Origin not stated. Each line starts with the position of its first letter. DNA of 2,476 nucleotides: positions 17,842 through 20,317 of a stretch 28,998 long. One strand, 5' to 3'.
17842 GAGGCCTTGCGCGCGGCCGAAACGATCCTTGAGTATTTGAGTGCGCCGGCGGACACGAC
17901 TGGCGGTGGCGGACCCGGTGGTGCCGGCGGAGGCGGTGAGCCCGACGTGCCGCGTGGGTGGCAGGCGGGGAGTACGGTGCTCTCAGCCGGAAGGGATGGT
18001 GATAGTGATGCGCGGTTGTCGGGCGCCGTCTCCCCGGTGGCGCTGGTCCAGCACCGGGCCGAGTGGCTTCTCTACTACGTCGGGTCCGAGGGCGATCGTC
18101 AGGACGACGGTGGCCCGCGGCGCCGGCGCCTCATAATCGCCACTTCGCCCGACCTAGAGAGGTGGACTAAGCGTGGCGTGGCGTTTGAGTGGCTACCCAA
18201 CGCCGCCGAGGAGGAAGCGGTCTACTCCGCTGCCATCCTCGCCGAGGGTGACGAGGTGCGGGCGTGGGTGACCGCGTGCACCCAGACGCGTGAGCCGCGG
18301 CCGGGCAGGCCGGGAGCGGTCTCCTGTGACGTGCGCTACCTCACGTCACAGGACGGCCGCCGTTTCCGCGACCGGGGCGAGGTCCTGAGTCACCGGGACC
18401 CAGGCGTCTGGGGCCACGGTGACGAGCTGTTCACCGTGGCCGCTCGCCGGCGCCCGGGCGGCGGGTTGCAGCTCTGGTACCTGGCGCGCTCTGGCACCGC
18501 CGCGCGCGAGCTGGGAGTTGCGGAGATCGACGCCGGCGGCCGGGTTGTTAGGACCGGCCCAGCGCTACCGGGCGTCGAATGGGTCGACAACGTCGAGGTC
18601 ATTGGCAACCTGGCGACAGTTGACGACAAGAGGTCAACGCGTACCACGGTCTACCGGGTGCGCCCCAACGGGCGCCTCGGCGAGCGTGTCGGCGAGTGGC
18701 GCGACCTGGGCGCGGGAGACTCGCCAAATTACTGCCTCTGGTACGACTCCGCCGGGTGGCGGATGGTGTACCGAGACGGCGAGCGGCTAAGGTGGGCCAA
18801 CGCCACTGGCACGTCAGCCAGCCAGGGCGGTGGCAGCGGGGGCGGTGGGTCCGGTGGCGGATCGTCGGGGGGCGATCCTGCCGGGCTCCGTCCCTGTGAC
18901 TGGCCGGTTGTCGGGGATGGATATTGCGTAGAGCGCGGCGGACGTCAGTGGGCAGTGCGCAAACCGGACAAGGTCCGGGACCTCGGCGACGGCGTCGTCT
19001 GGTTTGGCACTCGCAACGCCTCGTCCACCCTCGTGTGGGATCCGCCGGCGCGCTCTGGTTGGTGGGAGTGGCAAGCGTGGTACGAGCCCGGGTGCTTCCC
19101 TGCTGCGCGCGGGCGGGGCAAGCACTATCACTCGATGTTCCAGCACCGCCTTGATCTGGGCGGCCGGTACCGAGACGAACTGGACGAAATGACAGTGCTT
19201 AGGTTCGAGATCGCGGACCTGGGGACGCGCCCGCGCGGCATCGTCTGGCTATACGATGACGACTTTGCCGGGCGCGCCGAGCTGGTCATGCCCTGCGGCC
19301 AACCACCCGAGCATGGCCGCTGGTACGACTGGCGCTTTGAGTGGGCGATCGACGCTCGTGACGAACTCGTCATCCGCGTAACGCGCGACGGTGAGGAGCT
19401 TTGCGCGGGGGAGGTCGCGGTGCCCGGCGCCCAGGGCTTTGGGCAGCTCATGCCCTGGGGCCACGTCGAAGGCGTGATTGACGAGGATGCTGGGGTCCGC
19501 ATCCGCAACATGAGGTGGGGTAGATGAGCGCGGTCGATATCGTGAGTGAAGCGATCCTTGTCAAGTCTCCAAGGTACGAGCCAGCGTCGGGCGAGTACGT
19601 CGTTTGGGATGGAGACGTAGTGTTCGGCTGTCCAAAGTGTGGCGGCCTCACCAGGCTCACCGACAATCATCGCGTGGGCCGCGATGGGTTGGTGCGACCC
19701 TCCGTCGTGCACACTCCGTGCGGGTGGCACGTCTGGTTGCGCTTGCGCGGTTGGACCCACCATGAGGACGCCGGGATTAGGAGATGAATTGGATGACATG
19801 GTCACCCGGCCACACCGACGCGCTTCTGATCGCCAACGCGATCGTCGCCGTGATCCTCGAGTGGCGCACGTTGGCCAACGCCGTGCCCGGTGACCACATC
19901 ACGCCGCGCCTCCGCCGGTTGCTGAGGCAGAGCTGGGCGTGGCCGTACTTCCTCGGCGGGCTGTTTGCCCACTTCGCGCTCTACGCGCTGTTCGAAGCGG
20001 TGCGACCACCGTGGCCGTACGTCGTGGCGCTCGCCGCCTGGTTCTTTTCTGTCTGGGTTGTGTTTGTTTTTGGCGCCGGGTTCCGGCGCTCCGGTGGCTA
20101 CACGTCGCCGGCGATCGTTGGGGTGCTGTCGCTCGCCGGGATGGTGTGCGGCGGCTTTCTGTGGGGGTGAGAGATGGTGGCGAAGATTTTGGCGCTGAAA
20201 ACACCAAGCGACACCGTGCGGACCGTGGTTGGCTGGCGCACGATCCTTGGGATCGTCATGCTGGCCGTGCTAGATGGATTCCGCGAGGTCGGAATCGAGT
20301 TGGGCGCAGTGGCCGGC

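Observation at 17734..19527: Signal-peptide-bearing beta-propeller glycosidase-like protein with a GS-linker and Trp-rich C-terminal domain, encoded inside the late operon.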

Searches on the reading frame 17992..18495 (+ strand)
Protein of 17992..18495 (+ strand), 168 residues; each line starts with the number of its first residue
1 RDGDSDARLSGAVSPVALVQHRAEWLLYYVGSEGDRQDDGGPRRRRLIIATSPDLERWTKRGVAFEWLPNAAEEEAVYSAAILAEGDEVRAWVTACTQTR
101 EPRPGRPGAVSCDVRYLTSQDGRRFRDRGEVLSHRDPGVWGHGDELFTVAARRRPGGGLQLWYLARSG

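Call 54: find_related_loci(query=A5, collection=viral_contigs, flank=8000)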
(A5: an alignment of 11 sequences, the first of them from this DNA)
Query A5 (168 aa) in viral_contigs; peptide patterns used: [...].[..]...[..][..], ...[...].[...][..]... (x = any residue, [..] = any of these).
26 stretches matched a pattern, but none encodes a relative of the query by tblastn (E <= 1e-3).

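Call 55: find_related_loci(query=A5, collection=genome_contigs, flank=6000)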
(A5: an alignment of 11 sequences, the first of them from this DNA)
Query A5 (168 aa) in genome_contigs; peptide patterns used: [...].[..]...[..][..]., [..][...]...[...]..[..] (x = any residue, [..] = any of these).
83 stretches matched a pattern; 28 encode a relative of the query (tblastn E <= 1e-3); 28 distinct loci.
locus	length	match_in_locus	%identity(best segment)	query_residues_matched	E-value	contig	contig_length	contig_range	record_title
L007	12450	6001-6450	44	3-153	2e-31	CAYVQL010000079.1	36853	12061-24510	MAG TPA_asm: uncultured Enterobacterales bacterium isolate SRP077602_co7_23 genome assembly, contig: NODE_5379_length_36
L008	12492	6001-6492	39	3-168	1e-30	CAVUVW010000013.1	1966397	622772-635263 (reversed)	MAG: uncultured delta proteobacterium isolate MFD05567.bin.2.269 genome assembly, contig: contig_26762, whole genome sho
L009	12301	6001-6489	37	2-166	1e-28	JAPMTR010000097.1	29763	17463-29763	MAG: Candidatus Methanoperedens sp. isolate Ig 1 Ig18389_08E140C01_z1_2020_scaffold_802, whole genome shotgun sequence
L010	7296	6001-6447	43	3-153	2e-30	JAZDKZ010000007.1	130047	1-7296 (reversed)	MAG: Candidatus Aenigmatarchaeota archaeon isolate MEGAHIT-group-0.557 k141_2126411, whole genome shotgun sequence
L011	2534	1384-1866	36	6-168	7e-28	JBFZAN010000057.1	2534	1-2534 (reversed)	MAG: Candidatus Omnitrophota bacterium isolate PPR_0468 k121_1341835, whole genome shotgun sequence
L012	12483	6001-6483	35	6-168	5e-25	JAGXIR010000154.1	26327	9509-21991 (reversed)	MAG: Sunxiuqinia sp. isolate LH_M90 k141_911419, whole genome shotgun sequence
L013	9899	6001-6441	36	3-150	3e-27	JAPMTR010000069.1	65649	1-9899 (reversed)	MAG: Candidatus Methanoperedens sp. isolate Ig 1 Ig18389_08E140C01_z1_2020_scaffold_249, whole genome shotgun sequence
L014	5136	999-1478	36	6-167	4e-27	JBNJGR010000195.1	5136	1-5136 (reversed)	MAG: Bacteroidota bacterium isolate Y22_30dBSe2.bin.34 NODE_13601_length_5136_cov_16.579115, whole genome shotgun sequen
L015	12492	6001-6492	37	1-166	1e-26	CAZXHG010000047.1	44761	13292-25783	MAG TPA_asm: uncultured Rickettsiales bacterium isolate binchicken_co147_14 genome assembly, contig: NODE_2794_length_44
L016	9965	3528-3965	41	6-153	2e-26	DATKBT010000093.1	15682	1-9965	MAG TPA_asm: Thermoanaerobaculia bacterium isolate SMAG_U14427 k141_2976461, whole genome shotgun sequence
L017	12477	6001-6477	37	6-166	4e-26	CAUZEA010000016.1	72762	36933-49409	MAG: Planctomycetota bacterium isolate CB27_Tmax.39 genome assembly, contig: Ga0310121_10000147, whole genome shotgun se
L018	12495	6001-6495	35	2-168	7e-26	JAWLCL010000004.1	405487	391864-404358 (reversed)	MAG: Mariniphaga sp. isolate 15dZY3.bin.44 NODE_27_length_405487_cov_6.203600, whole genome shotgun sequence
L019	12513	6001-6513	31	6-166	2e-25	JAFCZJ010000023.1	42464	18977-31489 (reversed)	MAG: Deltaproteobacteria bacterium isolate AB_03_Bin_195 AB_03_Bin_195_scaffold_148, whole genome shotgun sequence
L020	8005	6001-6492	36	1-166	6e-23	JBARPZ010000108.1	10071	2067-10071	MAG: Sedimentisphaerales bacterium isolate MFD13424_ilm_asm_bin26 k127_316166, whole genome shotgun sequence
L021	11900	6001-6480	38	3-163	5e-24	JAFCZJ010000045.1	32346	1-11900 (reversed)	MAG: Deltaproteobacteria bacterium isolate AB_03_Bin_195 AB_03_Bin_195_scaffold_364, whole genome shotgun sequence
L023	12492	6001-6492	37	1-166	8e-22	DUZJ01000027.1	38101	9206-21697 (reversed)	MAG TPA_asm: Planctomycetota bacterium isolate MAG_11118_pl_115 Ga0114922_10000484, whole genome shotgun sequence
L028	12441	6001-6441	35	3-151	8e-21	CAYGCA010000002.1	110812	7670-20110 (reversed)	MAG TPA_asm: uncultured Anaerolineaceae bacterium isolate ERP108616_co2_532 genome assembly, contig: NODE_99_length_1108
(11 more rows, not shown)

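Call 66: search_protein_families(library=pfam, proteins=[L008:4867-5778:+, L008:3753-4724:+, L017:5257-8040:+, L018:4251-5051:-, L018:7138-9069:-, L012:7486-8916:+, L028:5665-7344:+, L021:5821-8886:+, L019:4128-5549:+, L023:4380-5591:-], max_evalue=0.0001)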
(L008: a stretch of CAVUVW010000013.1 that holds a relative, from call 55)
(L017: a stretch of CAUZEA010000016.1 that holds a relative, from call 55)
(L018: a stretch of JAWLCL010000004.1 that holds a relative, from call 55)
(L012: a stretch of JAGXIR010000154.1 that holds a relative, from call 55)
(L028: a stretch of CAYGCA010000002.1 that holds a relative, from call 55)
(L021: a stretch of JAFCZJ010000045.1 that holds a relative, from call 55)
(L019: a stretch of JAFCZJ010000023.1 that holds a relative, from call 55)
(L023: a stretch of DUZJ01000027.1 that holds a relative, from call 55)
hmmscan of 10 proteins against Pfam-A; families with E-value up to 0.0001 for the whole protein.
L008:4867-5778:+ (304 aa): 4 families
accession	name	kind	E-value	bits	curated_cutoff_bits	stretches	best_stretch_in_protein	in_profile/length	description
PF00535.33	Glycos_transf_2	-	8.2e-17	62.1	23.3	1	18-178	1-166/168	Glycosyl transferase family 2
PF13641.12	Glyco_tranf_2_3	-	7.9e-11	42.8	27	1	15-221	1-211/230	Glycosyltransferase like family 2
PF13632.12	Glyco_trans_2_3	-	1.5e-06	28.6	27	1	102-222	7-123/198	Glycosyl transferase family group 2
PF13506.12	Glyco_transf_21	-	9.4e-05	22.4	21.7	0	87-183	24-121/174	Glycosyl transferase family 21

L008:3753-4724:+ (324 aa): 1 family
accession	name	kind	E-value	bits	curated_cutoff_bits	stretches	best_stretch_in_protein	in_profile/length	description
PF01522.26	Polysacc_deac_1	-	4.8e-22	78.7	23.1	2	207-283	48-123/124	Polysaccharide deacetylase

L017:5257-8040:+ (928 aa): 0 families

L018:4251-5051:- (266 aa): 1 family
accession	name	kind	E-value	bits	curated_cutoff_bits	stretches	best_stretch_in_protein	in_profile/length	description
PF07661.19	MORN_2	-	7e-25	84.6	29.6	0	30-51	1-22/22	MORN repeat variant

L018:7138-9069:- (643 aa): 2 families
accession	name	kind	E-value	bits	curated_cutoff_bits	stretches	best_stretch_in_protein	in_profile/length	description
PF00012.26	HSP70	-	8.7e-265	880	20.6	1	3-596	1-598/599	Hsp70 protein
PF06723.19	MreB_Mbl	-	6.9e-17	61.7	27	1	115-369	77-316/327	MreB/Mbl protein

L012:7486-8916:+ (477 aa): 2 families
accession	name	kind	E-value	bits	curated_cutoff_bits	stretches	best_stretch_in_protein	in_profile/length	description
PF00206.25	Lyase_1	-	4e-49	168.2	27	1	43-340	1-305/312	Lyase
PF08328.16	ASL_C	-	6.3e-48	162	35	1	359-474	1-115/115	Adenylosuccinate lyase C-terminal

L028:5665-7344:+ (560 aa): 0 families

L021:5821-8886:+ (1022 aa): 2 families
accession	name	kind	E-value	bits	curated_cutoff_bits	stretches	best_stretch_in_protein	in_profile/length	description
PF17963.7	Big_9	-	1.8e-11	45.2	23.6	1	702-782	1-83/89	Bacterial Ig domain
PF17892.7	Cadherin_5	-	3.3e-07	30.5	26.5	1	702-785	2-94/98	Cadherin-like domain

L019:4128-5549:+ (474 aa): 0 families

L023:4380-5591:- (403 aa): 2 families
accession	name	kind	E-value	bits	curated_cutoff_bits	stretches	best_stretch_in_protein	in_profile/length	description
PF07610.17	DUF1573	-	2e-23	82.7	26.1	1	99-195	1-96/98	Protein of unknown function (DUF1573)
PF22544.2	HYDIN_VesB_CFA65-like_Ig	-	9.1e-13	48.7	25.5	1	97-194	1-98/100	HYDIN/CFA65/VesB-like, Ig-like domain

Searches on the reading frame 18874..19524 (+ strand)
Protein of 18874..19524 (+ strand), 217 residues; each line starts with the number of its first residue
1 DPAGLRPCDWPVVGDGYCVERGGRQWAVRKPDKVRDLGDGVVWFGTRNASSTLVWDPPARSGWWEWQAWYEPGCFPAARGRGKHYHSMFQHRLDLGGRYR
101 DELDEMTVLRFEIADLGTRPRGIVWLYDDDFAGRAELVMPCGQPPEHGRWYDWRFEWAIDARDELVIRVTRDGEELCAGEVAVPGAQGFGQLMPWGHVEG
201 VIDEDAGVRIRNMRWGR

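Call 27: search_solved_structures(query=A2, max_evalue=10, show_alignments=2)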
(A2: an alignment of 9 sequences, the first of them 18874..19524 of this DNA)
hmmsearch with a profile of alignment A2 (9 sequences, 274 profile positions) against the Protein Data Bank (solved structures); distinct sequences matched with E-value up to 10: 2.
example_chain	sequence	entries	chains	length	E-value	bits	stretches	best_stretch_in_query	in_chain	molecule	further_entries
7q5n_A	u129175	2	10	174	1.3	11.5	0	203-243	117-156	Thioredoxin domain-containing protein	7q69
7q6a_A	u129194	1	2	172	1.4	11.4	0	203-243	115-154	Thioredoxin domain-containing protein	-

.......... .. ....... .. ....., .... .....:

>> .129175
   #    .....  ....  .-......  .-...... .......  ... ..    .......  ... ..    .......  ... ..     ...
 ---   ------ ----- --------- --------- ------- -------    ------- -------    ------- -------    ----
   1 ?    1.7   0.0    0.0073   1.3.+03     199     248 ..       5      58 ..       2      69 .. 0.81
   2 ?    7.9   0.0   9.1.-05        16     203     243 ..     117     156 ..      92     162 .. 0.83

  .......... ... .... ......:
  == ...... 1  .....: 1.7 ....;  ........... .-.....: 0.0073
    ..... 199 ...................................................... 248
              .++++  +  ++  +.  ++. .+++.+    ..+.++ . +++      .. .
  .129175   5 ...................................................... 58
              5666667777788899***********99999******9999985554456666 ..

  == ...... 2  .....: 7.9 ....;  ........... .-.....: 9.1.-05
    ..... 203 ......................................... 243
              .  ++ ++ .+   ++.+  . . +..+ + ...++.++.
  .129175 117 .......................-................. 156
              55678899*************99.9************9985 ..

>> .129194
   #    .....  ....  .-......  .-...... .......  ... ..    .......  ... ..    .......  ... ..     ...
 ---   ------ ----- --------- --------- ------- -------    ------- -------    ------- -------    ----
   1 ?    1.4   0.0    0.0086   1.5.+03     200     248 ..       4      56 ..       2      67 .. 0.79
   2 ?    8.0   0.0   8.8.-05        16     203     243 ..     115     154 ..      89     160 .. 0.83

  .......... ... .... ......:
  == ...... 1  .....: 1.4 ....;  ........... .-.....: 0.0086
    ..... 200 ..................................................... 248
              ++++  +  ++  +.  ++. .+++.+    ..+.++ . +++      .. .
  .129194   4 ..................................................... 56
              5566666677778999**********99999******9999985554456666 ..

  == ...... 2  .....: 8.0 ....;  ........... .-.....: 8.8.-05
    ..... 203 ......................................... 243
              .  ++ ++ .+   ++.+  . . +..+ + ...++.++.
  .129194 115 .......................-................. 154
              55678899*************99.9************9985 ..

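Call 31: find_homologous_proteins(query=A3, max_evalue=0.001)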
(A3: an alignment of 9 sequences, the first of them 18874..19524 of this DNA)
Query A3 (9 sequences) (217 aa, profile of the alignment): 46 proteins with E <= 0.001 among 4121 candidates.
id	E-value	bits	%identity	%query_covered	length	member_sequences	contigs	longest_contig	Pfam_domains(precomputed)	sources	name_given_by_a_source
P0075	2.8e-98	346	30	98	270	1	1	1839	-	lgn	-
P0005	8.8e-98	344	36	94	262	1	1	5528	-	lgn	-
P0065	7.0e-94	331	32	95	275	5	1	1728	-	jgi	-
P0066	4.8e-91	322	30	91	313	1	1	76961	-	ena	-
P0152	1.3e-90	321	33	94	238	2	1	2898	-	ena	-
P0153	3.5e-90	319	32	95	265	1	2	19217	-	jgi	-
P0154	7.7e-90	318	32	88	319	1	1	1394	-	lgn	-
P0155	1.6e-89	317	30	100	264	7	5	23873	-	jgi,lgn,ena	-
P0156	5.8e-89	315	33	95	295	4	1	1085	-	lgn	-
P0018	7.5e-88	312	35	88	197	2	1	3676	-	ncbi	-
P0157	1.7e-87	311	33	100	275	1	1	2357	-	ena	-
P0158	1.8e-87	310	32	94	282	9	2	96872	-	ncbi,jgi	-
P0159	3.6e-87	310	32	96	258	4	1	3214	-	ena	-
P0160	9.1e-87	308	32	94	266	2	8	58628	-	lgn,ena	-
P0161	1.1e-86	308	33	90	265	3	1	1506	-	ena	-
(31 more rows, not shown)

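Call 35: search_protein_families(library=pfam, alignment_id=A4, max_evalue=1)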
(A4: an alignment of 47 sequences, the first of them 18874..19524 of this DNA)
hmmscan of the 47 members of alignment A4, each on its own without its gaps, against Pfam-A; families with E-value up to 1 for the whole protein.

A. member 1, window:18874-19524:+ (217 aa): 0 families

B. families by the number of members that match (of 47 scanned): 7 families
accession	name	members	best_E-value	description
PF13385.13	Laminin_G_3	9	0.00016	Concanavalin A-like lectin/glucanases superfamily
PF17882.6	SBD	1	0.011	OAA-family lectin sugar binding domain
PF06380.16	DUF1072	1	0.047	Protein of unknown function (DUF1072)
PF15864.10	PglL_A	1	0.054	Protein glycosylation ligase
PF16355.11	DUF4982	1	0.055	Domain of unknown function (DUF4982)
PF10604.15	Polyketide_cyc2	1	0.12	Polyketide cyclase / dehydrase and lipid transport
PF17669.6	DUF5529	1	0.72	Family of unknown function (DUF5529)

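Call 38: find_encoding_contigs(protein=P0158, flank=8000, max_places=3)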
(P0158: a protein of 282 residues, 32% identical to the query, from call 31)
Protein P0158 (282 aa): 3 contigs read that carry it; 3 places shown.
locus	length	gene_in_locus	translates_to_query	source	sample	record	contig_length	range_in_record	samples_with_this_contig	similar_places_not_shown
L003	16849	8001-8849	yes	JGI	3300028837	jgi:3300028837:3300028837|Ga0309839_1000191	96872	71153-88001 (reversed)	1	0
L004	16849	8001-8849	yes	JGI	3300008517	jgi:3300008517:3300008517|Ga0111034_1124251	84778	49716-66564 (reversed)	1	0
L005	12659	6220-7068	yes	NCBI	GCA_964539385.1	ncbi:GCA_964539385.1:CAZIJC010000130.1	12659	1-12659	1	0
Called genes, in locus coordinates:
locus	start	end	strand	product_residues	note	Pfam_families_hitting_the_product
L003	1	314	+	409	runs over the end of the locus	PF08486:SpoIID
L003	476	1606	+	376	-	PF01702:TGT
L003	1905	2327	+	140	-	PF02699:YajC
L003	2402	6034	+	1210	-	PF07549:Sec_GG (faint), PF22599:SecDF_P1_head, PF02355:SecD_SecF_C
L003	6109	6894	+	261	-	PF01476:LysM (faint), PF05489:Phage_tail_X (weak), PF23457:LysM2_NFP (faint)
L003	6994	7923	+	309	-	PF01904:DUF72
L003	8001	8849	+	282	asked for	-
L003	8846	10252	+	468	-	PF04734:Ceramidase_alk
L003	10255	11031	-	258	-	PF02585:PIG-L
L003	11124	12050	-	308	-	-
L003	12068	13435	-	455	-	PF00544:Pectate_lyase_4 (weak)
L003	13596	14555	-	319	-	PF06283:ThuA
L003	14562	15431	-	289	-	PF01261:AP_endonuc_2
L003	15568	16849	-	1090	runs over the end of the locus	PF02985:HEAT (faint), PF13646:HEAT_2, PF06283:ThuA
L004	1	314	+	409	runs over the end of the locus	PF08486:SpoIID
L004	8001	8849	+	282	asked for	-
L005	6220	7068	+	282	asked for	-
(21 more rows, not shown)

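Call 42: predict_structure(alignment_id=A4)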
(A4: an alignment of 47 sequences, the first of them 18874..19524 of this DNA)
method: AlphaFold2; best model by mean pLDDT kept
length: 217 residues; sequences in the alignment: 47
mean_pLDDT: 89.6   pTM: 0.87
mean pLDDT of the five models: 89.6, 89.4, 88.1, 85.4, 84.7
residues with pLDDT >= 90: 143; 70-90: 61; 50-70: 11; < 50: 2
segments of 3 or more residues with pLDDT < 50: none
pLDDT, mean of each block of 10 residues (from residue 1): 69 84 92 94 92 93 97 74 84 82 90 93 94 94 95 98 98 98 95 77 85 96
secondary structure, 60 per line:
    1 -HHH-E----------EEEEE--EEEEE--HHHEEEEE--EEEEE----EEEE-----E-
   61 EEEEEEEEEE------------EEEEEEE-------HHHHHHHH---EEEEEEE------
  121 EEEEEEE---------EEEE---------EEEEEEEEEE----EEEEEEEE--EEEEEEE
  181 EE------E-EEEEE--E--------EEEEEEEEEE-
elements in order: E17-21 E24-28 E34-38 E41-45 E50-53 E61-70 E83-89 H97-104 E108-114 E121-127 E137-140 E150-159 E164-171 E174-182 E191-195 E207-216

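Call 51: find_related_loci(query=A4, collection=viral_contigs, flank=8000)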
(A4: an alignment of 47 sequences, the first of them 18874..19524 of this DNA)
Query A4 (217 aa) in viral_contigs; peptide patterns used: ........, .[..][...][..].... (x = any residue, [..] = any of these).
20 stretches matched a pattern, but none encodes a relative of the query by tblastn (E <= 1e-3).

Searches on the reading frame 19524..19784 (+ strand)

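Call 3: search_protein_families(library=pfam, proteins=[window:19524-19784:+], max_evalue=1)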
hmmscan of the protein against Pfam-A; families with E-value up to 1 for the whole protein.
window:19524-19784:+ (87 aa): 2 families
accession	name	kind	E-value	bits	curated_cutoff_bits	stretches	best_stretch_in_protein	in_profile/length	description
PF07754.17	HVO_2753_ZBP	-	0.064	13.5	33.2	1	29-41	12-24/46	Small zinc finger protein HVO_2753-like, Zn-binding pocket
PF20137.4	DUF6527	-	0.33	11.3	23.6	0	56-73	37-56/63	Family of unknown function (DUF6527)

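Call 4: search_protein_families(library=phrogs, proteins=[window:19524-19784:+], max_evalue=0.1)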
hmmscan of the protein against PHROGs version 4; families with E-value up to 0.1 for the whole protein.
window:19524-19784:+ (87 aa): 1 family
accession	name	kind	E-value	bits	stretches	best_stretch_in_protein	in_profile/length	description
phrog_15183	-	unknown function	0.084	14.4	0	57-77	79-99/102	-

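Call 17: search_protein_families(library=ncbifam, proteins=[window:19524-19784:+], max_evalue=1)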
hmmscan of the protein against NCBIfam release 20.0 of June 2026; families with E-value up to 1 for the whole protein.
window:19524-19784:+ (87 aa): 0 families

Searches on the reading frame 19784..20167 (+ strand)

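Call 3: search_protein_families(library=pfam, proteins=[window:19784-20167:+], max_evalue=1)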
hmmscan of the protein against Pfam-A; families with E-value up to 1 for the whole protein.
window:19784-20167:+ (128 aa): 2 families
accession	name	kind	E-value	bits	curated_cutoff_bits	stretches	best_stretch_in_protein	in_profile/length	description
PF20315.3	DUF6611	-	0.03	14.8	27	1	39-102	40-103/168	Family of unknown function (DUF6611)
PF04893.22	Yip1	-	0.47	10.8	28.6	1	51-125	102-169/173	Yip1 domain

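Call 4: search_protein_families(library=phrogs, proteins=[window:19784-20167:+], max_evalue=0.1)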
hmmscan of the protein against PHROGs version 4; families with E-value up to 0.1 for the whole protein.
window:19784-20167:+ (128 aa): 0 families

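Call 17: search_protein_families(library=ncbifam, proteins=[window:19784-20167:+], max_evalue=1)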
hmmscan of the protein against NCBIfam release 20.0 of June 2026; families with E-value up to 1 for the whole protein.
window:19784-20167:+ (128 aa): 0 families
